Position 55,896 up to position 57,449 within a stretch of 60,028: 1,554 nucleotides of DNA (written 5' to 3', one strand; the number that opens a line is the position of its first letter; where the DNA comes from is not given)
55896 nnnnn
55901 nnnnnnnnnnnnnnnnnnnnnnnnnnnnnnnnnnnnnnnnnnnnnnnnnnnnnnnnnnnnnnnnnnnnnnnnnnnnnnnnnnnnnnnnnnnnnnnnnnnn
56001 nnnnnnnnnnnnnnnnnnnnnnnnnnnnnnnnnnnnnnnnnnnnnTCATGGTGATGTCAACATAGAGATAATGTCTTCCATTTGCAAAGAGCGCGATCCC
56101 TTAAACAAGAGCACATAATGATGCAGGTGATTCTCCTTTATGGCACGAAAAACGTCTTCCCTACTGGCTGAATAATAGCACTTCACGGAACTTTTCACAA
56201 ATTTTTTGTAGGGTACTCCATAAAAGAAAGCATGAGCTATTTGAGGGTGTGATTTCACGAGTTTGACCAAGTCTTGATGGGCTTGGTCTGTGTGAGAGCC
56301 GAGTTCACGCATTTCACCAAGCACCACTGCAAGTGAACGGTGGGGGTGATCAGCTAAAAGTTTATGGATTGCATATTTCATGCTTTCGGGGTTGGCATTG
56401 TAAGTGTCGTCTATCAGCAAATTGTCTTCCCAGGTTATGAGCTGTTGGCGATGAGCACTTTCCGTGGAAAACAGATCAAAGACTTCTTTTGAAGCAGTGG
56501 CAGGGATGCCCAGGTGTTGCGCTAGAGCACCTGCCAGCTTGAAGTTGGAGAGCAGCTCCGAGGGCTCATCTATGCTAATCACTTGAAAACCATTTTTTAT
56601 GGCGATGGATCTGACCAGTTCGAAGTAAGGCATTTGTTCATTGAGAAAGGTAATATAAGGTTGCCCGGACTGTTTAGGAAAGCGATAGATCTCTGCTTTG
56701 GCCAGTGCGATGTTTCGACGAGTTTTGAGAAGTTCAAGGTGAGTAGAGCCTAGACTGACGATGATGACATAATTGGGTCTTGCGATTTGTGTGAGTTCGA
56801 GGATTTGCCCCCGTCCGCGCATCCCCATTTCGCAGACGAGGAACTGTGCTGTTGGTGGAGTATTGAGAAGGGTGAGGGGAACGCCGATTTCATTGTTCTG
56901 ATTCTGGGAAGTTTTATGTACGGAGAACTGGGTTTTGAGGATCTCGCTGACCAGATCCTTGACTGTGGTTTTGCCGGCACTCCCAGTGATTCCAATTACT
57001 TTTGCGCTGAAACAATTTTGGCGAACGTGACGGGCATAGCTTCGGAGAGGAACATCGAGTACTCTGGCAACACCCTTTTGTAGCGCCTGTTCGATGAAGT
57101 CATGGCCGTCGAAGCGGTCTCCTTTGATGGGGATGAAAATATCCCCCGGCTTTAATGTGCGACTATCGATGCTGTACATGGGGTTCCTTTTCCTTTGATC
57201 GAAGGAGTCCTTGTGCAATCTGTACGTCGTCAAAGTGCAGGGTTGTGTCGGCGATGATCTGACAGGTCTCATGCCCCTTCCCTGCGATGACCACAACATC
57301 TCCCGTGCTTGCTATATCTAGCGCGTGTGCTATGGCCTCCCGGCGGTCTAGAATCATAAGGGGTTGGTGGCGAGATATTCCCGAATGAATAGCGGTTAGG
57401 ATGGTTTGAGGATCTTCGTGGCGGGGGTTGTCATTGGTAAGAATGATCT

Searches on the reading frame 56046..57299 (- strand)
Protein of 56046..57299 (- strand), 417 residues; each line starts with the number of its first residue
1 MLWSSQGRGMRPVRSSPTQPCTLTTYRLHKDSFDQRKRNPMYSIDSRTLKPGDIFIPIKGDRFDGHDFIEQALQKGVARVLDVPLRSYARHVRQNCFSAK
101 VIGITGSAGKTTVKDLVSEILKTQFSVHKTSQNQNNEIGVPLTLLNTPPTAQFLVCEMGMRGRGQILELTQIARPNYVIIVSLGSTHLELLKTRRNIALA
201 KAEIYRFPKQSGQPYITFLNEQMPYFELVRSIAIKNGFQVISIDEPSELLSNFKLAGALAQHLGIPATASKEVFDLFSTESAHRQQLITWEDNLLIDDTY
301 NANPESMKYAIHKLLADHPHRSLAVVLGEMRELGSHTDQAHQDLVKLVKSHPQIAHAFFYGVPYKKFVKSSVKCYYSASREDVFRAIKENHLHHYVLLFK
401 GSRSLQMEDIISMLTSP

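Call 79: search_protein_families(library=pfam, proteins=[window:56046-57299:-], max_evalue=0.0001)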
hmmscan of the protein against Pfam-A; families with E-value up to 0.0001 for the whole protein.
window:56046-57299:- (417 aa): 3 families
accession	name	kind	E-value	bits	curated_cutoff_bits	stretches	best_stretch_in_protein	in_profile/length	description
PF08245.18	Mur_ligase_M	-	2.6e-30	106.3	24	1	104-249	1-151/200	Mur ligase middle domain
PF02875.26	Mur_ligase_C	-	6.2e-12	46.9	28.4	1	283-403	1-127/127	Mur ligase, glutamate ligase domain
PF01225.30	Mur_ligase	-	3.3e-08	34.2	21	1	42-80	5-48/95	Mur ligase family, catalytic domain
